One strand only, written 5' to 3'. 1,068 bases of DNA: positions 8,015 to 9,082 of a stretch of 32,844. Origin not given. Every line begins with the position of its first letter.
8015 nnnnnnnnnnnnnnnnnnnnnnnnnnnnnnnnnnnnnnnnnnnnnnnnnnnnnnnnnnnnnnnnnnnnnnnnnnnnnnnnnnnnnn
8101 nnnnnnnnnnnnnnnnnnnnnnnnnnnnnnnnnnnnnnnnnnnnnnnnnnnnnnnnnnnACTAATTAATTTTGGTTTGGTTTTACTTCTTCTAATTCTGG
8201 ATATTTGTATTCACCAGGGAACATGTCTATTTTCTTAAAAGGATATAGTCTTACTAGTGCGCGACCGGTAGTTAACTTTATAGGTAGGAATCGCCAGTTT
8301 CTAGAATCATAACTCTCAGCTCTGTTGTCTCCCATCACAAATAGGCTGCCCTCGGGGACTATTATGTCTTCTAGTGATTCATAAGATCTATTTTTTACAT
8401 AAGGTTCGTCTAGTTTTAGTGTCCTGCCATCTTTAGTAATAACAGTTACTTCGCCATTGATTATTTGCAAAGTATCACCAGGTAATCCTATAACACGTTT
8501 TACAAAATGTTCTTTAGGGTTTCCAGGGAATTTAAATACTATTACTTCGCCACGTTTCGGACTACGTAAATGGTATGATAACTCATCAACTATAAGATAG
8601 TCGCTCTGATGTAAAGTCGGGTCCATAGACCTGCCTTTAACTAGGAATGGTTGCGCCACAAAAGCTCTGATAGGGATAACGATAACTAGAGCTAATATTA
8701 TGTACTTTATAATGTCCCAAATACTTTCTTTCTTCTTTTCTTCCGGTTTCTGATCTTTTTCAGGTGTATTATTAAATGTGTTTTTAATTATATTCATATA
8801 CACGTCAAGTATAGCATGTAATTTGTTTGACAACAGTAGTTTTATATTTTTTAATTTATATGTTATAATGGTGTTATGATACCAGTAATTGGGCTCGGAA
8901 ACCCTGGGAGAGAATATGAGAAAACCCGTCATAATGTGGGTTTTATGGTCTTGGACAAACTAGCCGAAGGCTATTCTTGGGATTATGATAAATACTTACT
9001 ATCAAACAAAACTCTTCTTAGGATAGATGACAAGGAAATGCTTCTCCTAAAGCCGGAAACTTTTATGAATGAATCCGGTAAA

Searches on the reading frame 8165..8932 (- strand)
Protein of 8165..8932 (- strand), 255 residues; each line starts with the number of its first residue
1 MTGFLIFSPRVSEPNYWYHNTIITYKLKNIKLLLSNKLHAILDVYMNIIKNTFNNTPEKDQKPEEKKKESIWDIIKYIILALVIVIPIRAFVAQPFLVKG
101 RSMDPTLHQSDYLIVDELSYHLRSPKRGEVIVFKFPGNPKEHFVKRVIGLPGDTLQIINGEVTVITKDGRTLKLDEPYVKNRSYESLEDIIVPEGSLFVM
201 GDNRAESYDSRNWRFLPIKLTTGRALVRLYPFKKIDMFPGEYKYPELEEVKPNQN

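Call 54: search_protein_families(library=pfam, proteins=[window:8165-8932:-], max_evalue=0.001)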
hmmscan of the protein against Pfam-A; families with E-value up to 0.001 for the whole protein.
window:8165-8932:- (255 aa): 2 families
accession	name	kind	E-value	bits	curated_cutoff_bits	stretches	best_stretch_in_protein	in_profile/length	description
PF10502.14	Peptidase_S26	-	5.4e-45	153.8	22.9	1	72-229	2-167/168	Signal peptidase, peptidase S26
PF00717.28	Peptidase_S24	-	2.1e-05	24.6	23.3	1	98-157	40-91/116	Peptidase S24-like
